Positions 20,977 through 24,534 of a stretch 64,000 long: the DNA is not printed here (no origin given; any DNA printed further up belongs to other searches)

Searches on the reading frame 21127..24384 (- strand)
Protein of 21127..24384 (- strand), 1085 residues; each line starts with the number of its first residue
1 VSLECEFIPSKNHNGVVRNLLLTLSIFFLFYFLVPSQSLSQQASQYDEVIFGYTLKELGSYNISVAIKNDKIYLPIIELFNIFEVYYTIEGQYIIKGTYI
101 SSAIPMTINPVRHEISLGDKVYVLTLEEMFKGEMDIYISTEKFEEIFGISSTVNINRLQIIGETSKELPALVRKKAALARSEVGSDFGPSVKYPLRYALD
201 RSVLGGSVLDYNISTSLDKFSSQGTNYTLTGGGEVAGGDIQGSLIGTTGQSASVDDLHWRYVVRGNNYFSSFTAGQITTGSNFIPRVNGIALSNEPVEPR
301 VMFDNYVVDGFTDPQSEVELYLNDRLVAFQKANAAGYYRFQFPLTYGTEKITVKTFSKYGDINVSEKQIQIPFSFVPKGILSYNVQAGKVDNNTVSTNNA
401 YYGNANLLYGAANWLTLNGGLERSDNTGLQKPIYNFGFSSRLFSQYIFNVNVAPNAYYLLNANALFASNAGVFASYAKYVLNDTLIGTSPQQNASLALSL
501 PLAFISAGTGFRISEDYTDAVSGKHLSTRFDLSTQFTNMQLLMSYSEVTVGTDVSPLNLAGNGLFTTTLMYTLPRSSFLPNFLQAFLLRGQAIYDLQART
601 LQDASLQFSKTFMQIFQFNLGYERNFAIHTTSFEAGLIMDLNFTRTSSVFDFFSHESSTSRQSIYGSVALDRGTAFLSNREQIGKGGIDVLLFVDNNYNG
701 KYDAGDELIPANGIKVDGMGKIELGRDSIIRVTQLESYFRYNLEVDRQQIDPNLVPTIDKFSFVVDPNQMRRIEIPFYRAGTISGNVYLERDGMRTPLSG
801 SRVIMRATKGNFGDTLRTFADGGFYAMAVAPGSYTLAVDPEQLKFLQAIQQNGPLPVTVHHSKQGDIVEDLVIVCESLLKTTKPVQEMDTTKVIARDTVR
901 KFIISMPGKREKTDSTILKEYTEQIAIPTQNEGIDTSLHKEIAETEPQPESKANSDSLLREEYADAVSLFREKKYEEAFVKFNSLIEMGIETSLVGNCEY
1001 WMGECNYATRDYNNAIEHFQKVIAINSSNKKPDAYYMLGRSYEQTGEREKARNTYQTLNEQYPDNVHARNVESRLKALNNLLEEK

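Call 5: search_protein_families(library=pfam, proteins=[window:21127-24384:-], max_evalue=0.1)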
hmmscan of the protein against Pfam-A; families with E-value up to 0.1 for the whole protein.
window:21127-24384:- (1085 aa): 19 families
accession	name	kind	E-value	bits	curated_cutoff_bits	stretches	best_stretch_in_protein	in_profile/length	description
PF13174.12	TPR_6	-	2.6e-13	50.1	26.3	2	1033-1064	1-32/33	Tetratricopeptide repeat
PF07719.23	TPR_2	-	1.1e-11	44.3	27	2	1032-1065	1-34/34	Tetratricopeptide repeat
PF14559.12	TPR_19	-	1.7e-08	35.1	25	1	1010-1073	5-66/68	Tetratricopeptide repeat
PF13181.12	TPR_8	-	3.9e-08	33.3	25.7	1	1033-1065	2-34/34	Tetratricopeptide repeat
PF00515.34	TPR_1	-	6.5e-08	32.5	27.8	1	1000-1029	5-34/34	Tetratricopeptide repeat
PF12895.13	ANAPC3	-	8.1e-06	26.5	27.2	3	999-1056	26-80/82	Anaphase-promoting complex, cyclosome, subunit 3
PF13424.12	TPR_12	-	1.2e-05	25.8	30.1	1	1001-1056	8-69/77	Tetratricopeptide repeat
PF13525.12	YfiO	-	1.8e-05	25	25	1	961-1082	7-140/203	Outer membrane lipoprotein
PF13620.12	CarboxypepD_reg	-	4.9e-05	24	32.3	1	782-839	1-55/82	Carboxypeptidase regulatory-like domain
PF13414.12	TPR_11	-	9e-05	22.5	26.8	1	1011-1046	9-42/42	TPR repeat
PF13428.12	TPR_14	-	0.00023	22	23.5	1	1032-1069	1-38/44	Tetratricopeptide repeat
PF13432.12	TPR_16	-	0.00057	20.7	32.7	0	1036-1072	1-37/65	Tetratricopeptide repeat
PF13176.12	TPR_7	-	0.00088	19.6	27.9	0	1034-1057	1-24/36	Tetratricopeptide repeat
PF00577.26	Usher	-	0.00089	18.7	27.1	1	372-425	153-206/549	Outer membrane usher protein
PF13431.12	TPR_17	-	0.021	15.5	24.4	0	1019-1052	2-33/34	Tetratricopeptide repeat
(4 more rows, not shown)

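Call 6: search_protein_families(library=ncbifam, proteins=[window:21127-24384:-], max_evalue=0.1)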
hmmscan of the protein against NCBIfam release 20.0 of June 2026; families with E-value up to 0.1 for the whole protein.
window:21127-24384:- (1085 aa): 20 families
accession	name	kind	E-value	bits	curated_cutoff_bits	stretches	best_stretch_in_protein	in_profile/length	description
TIGR02795.1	tol_pal_ybgF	equivalog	6.3e-23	81.6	90.1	1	961-1075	4-119/119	tol-pal system protein YbgF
NF008068.0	PRK10803.1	equivalog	2.4e-14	53.9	383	1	958-1078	141-263/263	cell division protein CpoB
TIGR02552.1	LcrH_SycD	equivalog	8.1e-10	38.5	104.8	1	955-1078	14-132/136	SycD/LcrH family type III secretion system chaperone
TIGR03302.1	OM_YfiO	subfamily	1.2e-08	34.8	81.4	1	953-1082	27-165/239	outer membrane protein assembly factor BamD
NF047507.1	TPR_BatC_Lepto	exception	8.1e-07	28.7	175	1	970-1072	35-137/214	TPR repeat-containing protein BatC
NF047371.1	FlcA_CTERM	equivalog_domain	3.8e-06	25.7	300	1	967-1066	447-541/646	periplasmic flagellar collar protein FlcA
NF040959.1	MamA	equivalog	1.4e-05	24.7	200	1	962-1056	108-197/204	magnetosome protein MamA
TIGR02917.1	PEP_TPR_lipo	equivalog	1.9e-05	22.8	312.2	1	1028-1068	597-637/899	XrtA/PEP-CTERM system TPR-repeat protein PrsT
NF053852.1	vesicle_Bd0635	exception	2.9e-05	23.8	250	1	1001-1078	143-221/223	CpoB-like predatory vesicle lipoprotein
NF052312.1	T9SS_PorW_SprE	equivalog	0.00043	19.1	250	1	1011-1074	561-625/716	type IX secretion system periplasmic lipoprotein PorW/SprE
TIGR02521.1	type_IV_pilW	equivalog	0.0015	18.1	154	1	1009-1070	44-103/234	type IV pilus biogenesis/stability protein PilW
NF053607.1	CHU_0125_OmpA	equivalog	0.0021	16.6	620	1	964-1081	24-136/639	CHU_0125 family OmpA-like outer membrane integrity protein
NF033756.1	gliding_GltC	equivalog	0.0047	15.7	450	1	959-1029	117-187/622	adventurous gliding motility protein GltC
TIGR04510.1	mod_pep_cyc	subfamily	0.0056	15.2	400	1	961-1070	400-505/814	putative peptide modification system cyclase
NF052230.1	T9SS_PorE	exception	0.0074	14.6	600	1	956-1071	27-130/648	PorE family type IX secretion system protein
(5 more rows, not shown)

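Call 26: search_solved_structures(query=window:21130-24384:-, max_evalue=1)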
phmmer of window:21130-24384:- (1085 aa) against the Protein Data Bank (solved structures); distinct sequences matched with E-value up to 1: 40.
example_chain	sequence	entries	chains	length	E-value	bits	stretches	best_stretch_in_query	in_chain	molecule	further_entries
8bu0_A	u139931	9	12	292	1.8e-13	52.5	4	1000-1069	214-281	Consensus tetratricopeptide repeat protein | Crystal structure of an 8-repeat consensus TPR superhelix with Zinc. | Monomer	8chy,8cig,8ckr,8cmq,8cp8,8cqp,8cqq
9qhc_A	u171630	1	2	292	9.5e-13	50.1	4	1000-1069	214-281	Engineered tetratricopeptide repeat protein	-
6g5s_A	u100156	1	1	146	4.1e-10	41.4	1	960-1077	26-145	Cell division coordinator CpoB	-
2wqh_A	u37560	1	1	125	2.9e-09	38.6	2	998-1070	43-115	CTPR3Y3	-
2xev_A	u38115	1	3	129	5.6e-09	37.6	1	960-1078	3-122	YBGF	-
3kd7_A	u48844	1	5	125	1e-07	33.5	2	1000-1070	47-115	CTPR390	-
8ch0_A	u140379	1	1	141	2.3e-07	32.3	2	995-1065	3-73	Consensus tetratricopeptide repeat protein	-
9gzg_A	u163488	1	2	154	6.3e-07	30.8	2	1002-1069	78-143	Engineered CTPR protein with glutamic acids for conductivity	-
2fo7_A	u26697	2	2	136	6.6e-07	30.8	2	1000-1065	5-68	SYNTHETIC CONSENSUS TPR PROTEIN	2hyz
1na0_A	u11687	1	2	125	1.7e-06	29.4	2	998-1070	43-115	designed protein CTPR3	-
6v8e_A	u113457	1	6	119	2.6e-06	28.8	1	997-1070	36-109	Designed protein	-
6vfi_B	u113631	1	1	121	3.3e-06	28.5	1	997-1068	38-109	O43_dn18B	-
6vfh_A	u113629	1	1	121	3.8e-06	28.3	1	997-1069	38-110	T33_dn10A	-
1na3_A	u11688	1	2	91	5.3e-06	27.8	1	999-1070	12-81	designed protein CTPR2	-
7obi_A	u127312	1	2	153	6.4e-06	27.5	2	1009-1070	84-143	CTPR-rv4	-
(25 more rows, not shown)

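Call 45: find_homologous_proteins(query=window:21130-24384:-, max_evalue=0.001)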
Query window:21130-24384:- (1085 aa): 94 proteins with E <= 0.001 among 8000 candidates.
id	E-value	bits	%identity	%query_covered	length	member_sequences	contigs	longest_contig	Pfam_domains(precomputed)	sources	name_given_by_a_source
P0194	0.0e+0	2392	100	99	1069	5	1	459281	PF14559.13,PF13525.13,PF00515.35,PF13424.13,PF13181.13,PF07719.24,PF13174.13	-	-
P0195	0.0e+0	2006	81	100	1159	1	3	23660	PF14559.13,PF00515.35,PF13424.13,PF21033.5,PF13432.13,PF13428.13,PF13181.13,PF07719.24,PF13174.13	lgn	-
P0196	0.0e+0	1983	81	99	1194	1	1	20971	PF14559.13,PF00515.35,PF13424.13,PF13432.13,PF13428.13,PF13181.13,PF07719.24,PF13174.13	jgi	jgi:tol-pal system protein YbgF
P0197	0.0e+0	1955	82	99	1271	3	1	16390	PF14559.13,PF00515.35,PF13432.13,PF07719.24,PF13174.13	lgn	-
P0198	0.0e+0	1875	76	100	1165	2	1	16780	PF14559.13,PF00515.35,PF13424.13,PF13432.13,PF13181.13,PF07719.24,PF13174.13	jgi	-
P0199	0.0e+0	1825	78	96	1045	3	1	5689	PF14559.13,PF00515.35,PF12895.14,PF13432.13,PF07719.24,PF13174.13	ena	-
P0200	0.0e+0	1803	73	100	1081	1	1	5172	PF14559.13,PF00515.35,PF13424.13,PF13432.13,PF07719.24,PF13174.13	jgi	jgi:TolA-binding protein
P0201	0.0e+0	1563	86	75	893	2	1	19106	-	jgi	jgi:hypothetical protein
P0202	0.0e+0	1553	71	88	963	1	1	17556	PF14559.13,PF00515.35,PF13432.13,PF13620.13,PF07719.24,PF13174.13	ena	-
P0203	0.0e+0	1540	65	99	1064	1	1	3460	PF14559.13,PF00515.35,PF13620.13,PF13181.13,PF07719.24,PF13174.13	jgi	jgi:TolA-binding protein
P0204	0.0e+0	1503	86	72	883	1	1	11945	-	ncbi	ncbi:MAG: hypothetical protein ABSC53_06880, partial [Bacteroidota bacterium]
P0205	0.0e+0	1502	64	98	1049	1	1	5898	PF14559.13,PF00515.35,PF13620.13,PF13181.13,PF07719.24,PF13174.13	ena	-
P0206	0.0e+0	1492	63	99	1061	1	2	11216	PF14559.13,PF00577.27,PF13620.13,PF07719.24,PF13174.13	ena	-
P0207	0.0e+0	1480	61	97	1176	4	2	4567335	PF14559.13,PF00515.35,PF12895.14,PF13424.13,PF21033.5,PF13432.13,PF13428.13,PF13620.13,PF13181.13,PF07719.24,PF13174.13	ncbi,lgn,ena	-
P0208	0.0e+0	1429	62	96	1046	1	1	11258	PF00515.35,PF13620.13,PF13181.13,PF07719.24,PF13174.13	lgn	-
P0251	3.0e-159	550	37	74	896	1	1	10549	PF00577.27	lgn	-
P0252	1.6e-158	548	35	78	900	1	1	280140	PF00577.27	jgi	jgi:hypothetical protein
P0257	3.1e-157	543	36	79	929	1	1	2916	PF00577.27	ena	-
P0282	5.8e-66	241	25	79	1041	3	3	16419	PF00691.26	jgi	jgi:outer membrane protein OmpA-like peptidoglycan-associated protein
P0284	4.1e-22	96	26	24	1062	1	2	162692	PF13620.13,PF22904.4,PF17210.10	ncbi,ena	-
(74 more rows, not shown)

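Call 48: search_solved_structures(query=A3, max_evalue=1)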
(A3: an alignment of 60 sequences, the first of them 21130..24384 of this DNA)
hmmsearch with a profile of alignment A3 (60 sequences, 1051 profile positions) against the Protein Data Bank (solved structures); distinct sequences matched with E-value up to 1: 4.
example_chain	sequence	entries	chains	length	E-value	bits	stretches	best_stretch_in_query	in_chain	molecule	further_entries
2l3x_A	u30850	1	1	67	0.045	14.7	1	93-140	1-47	ABLIM2 protein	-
7dm0_A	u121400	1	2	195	0.18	12.7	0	281-333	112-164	Biofilm-associated surface protein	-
2hev_F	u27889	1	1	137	0.33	11.9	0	451-486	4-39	Tumor necrosis factor ligand superfamily member 4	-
6tgf_F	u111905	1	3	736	0.63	11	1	218-268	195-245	Exopolysaccharide biosynthesis protein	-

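Call 76: predict_structure(alignment_id=A3)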
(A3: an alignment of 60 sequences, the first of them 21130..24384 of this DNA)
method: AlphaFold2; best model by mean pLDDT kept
length: 1085 residues; sequences in the alignment: 60
mean_pLDDT: 81.8   pTM: 0.57
mean pLDDT of the five models: 81.8, 81.8, 81.4, 78.7, 78.2
residues with pLDDT >= 90: 469; 70-90: 451; 50-70: 65; < 50: 100
segments of 3 or more residues with pLDDT < 50: 1-11, 35-43, 183-189, 881-952
pLDDT, mean of each block of 10 residues (from residue 1): 35 63 81 50 64 81 88 94 89 87 90 93 93 91 94 85 87 68 45 84 89 87 88 92 91 91 87 91 87 82 73 80 75 77 75 77 73 82 93 66 93 91 80 91 85 91 79 91 58 91 77 91 88 87 92 74 90 79 84 92 94 86 92 92 90 82 91 83 88 88 89 80 86 88 88 87 91 91 94 90 89 88 90 93 91 92 87 88 36 30 31 26 27 36 38 66 95 96 94 91 97 97 93 97 96 96 90 93 81
secondary structure, 60 per line:
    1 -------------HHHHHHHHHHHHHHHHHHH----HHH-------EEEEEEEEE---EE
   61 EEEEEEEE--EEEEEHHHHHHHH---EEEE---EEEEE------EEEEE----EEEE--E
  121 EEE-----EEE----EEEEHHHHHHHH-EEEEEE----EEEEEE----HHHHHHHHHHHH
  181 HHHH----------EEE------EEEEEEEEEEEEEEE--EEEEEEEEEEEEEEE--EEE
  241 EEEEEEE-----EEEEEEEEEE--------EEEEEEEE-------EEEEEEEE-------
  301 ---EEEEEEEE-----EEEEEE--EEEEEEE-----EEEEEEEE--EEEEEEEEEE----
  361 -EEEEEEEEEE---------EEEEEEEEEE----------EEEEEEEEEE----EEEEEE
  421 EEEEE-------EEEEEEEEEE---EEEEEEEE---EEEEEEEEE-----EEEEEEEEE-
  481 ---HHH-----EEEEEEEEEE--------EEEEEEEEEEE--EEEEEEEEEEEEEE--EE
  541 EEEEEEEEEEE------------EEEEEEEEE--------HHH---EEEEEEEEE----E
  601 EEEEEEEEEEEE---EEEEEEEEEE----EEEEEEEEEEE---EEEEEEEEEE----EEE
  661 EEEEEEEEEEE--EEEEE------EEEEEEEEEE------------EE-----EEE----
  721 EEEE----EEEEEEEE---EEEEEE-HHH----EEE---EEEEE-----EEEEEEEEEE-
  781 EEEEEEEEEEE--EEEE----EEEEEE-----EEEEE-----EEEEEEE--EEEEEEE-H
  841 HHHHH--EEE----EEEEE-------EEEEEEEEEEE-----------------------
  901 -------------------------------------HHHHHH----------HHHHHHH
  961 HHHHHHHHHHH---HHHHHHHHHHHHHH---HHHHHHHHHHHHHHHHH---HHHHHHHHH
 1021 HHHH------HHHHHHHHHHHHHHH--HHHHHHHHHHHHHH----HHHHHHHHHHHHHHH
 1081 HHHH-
elements in order (helices of 4 or more, strands of 3 or more residues): H14-32 E47-55 E59-68 E71-75 H76-83 E87-90 E94-98 E105-109 E114-117 E120-123 E129-131 E136-139 H140-147 E149-154 E159-164 H169-184 E195-197 E204-218 E221-235 E238-247 E253-262 E271-278 E286-293 E304-311 E317-322 E325-331 E337-344 E347-356 E362-371 E381-390 E401-410 E415-425 E433-442 E446-453 E457-465 E471-479 E492-501 E510-520 E523-536 E539-551 E564-572 E587-595 E600-612 E616-625 E630-640 E644-653 E658-671 E674-678 E685-694 E714-716 E721-724 E729-736 E740-745 E754-756 E760-764 E770-779 E781-791 E794-797 E802-807 E813-817 E823-829 E832-838 H840-845 E848-850 E855-859 E867-877 H938-943 H954-971 H975-988 H992-1008 H1012-1024 H1031-1045 H1048-1061 H1066-1084

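Call 78: fold_search(model_id=the predicted structure, library=pdb)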
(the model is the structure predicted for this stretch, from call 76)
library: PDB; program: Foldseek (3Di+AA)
matches with E <= 10: 1332; with E <= 0.001: 113
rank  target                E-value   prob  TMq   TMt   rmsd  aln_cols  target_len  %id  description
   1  9fw9_D                4.2e-30  1.00  0.37  0.56  12.2       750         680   11  Cryo-EM structure of the type 1 pilus assembly platform as part of the FimA-bound chaperone-usher pilus complex (FimDH (released 2025-06-04)
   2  3rfz_E                8.6e-30  1.00  0.37  0.50  17.8       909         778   10  Crystal structure of the FimD usher bound to its cognate FimC:FimH substrate (released 2011-06-01)
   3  3rfz_B                9.9e-30  1.00  0.37  0.49  18.0       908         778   10  Crystal structure of the FimD usher bound to its cognate FimC:FimH substrate (released 2011-06-01)
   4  9bog_D                8.1e-29  1.00  0.36  0.47  19.9       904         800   11  Structural basis for adhesin secretion by the outer-membrane usher in type 1 pili (released 2024-10-09)
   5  9fy9_D                2.4e-28  1.00  0.38  0.57  11.1       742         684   11  Cryo-EM structure of the type 1 chaperone-usher pilus FimD-tip complex (FimDHGFC) - Conformer 1 (released 2025-06-04)
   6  9fx8_D                2.8e-28  1.00  0.37  0.58  11.0       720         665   11  Cryo-EM structure of the FimI-bound type 1 pilus assembly platform complex - Local refinement (released 2025-06-04)
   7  9fxs_D                8.0e-28  1.00  0.36  0.57  12.2       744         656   12  Cryo-EM structure of the type 1 pilus complex including pilus rod and FimI-bound assembly platform after incorporation (released 2025-06-04)
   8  9fxb_D                8.8e-27  1.00  0.36  0.57  12.1       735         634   10  Cryo-EM structure of the type 1 pilus assembly platform as part of the FimI-bound chaperone-usher pilus complex (FimDH (released 2025-06-04)
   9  6e14_D                1.8e-26  1.00  0.36  0.47  21.0       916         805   10  Handover mechanism of the growing pilus by the bacterial outer membrane usher FimD (released 2018-10-17)
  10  7lhg_C                4.7e-26  1.00  0.36  0.47  20.0       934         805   12  Cryo-EM structure of E. coli P pilus tip assembly intermediate PapC-PapD-PapK-PapG in the first conformation (released 2021-08-11)
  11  7lhh_C                4.6e-24  1.00  0.35  0.45  14.8       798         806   14  Cryo-EM structure of E. coli P pilus tip assembly intermediate PapC-PapD-PapK-PapG in the second conformation (released 2021-08-11)
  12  6cd2_C                6.4e-20  1.00  0.30  0.42  16.8       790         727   11  Crystal structure of the PapC usher bound to the chaperone-adhesin PapD-PapG (released 2018-10-03)
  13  7lhi_C                1.2e-16  1.00  0.35  0.50  20.6       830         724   12  Cryo-EM structure of E. coli P pilus tip assembly intermediate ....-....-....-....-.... (released 2021-08-11)
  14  2vqi_A                1.5e-16  1.00  0.24  0.49  16.7       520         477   12  Structure of the P pilus usher (PapC) translocation pore (released 2008-05-27)
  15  2vqi_B                3.8e-16  1.00  0.27  0.55  14.6       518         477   14  Structure of the P pilus usher (PapC) translocation pore (released 2008-05-27)
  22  2xev_B                4.2e-06  1.00  0.11  0.87   1.7       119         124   28  Crystal structure of the TPR domain of Xanthomonas campestris ybgF (released 2010-09-15)
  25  2xev_C                5.4e-06  1.00  0.11  0.89   1.6       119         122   28  Crystal structure of the TPR domain of Xanthomonas campestris ybgF (released 2010-09-15)
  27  2xev_A                8.2e-06  1.00  0.11  0.88   1.7       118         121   29  Crystal structure of the TPR domain of Xanthomonas campestris ybgF (released 2010-09-15)
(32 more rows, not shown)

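Call 106: find_encoding_contigs(protein=P0284, flank=10000, max_places=1)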
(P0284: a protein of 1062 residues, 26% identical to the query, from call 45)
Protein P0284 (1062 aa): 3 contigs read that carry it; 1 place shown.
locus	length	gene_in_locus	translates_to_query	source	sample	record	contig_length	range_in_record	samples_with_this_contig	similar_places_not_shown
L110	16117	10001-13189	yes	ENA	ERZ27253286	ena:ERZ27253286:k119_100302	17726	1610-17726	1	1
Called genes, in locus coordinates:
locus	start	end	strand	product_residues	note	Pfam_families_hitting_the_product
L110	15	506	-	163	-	PF09335:VTT_dom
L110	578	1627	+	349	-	PF01207:Dus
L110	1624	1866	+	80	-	PF02954:HTH_8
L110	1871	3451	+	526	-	PF02142:MGS, PF01808:AICARFT_IMPCHas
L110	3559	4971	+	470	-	PF00171:Aldedh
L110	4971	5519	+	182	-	PF02075:RuvC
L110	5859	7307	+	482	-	PF00474:SSF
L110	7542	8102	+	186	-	PF14352:DUF4402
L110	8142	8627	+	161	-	-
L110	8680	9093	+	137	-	PF14352:DUF4402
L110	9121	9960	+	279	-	-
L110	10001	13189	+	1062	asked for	PF13620:CarboxypepD_reg (faint), PF22904:NOMO1-like_2nd (faint), PF17210:SdrD_B (weak)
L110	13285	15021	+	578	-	PF00664:ABC_membrane, PF00005:ABC_tran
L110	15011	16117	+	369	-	?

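Call 107: find_encoding_contigs(protein=P0282, flank=10000, max_places=1)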
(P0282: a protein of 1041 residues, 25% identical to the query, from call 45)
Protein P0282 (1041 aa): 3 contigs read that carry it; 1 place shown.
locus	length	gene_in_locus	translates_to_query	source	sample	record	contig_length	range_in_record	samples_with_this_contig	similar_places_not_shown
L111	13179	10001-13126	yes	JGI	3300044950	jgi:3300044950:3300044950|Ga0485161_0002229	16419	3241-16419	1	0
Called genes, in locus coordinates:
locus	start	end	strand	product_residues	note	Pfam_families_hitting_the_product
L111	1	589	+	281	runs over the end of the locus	-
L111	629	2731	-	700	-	PF00989:PAS (weak), PF08448:PAS_4 (weak), PF13426:PAS_9 (faint), PF13596:PAS_10 (faint), PF08448:PAS_4, PF00512:HisKA, PF02518:HATPase_c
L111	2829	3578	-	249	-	PF00072:Response_reg, PF08281:Sigma70_r4_2 (faint), PF00196:GerE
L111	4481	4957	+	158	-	PF00072:Response_reg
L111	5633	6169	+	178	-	-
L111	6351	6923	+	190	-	-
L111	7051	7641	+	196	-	-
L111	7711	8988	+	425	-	-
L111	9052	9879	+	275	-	-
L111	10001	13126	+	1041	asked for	PF00691:OmpA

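Call 119: find_encoding_contigs(protein=P0194, flank=10000, max_places=2)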
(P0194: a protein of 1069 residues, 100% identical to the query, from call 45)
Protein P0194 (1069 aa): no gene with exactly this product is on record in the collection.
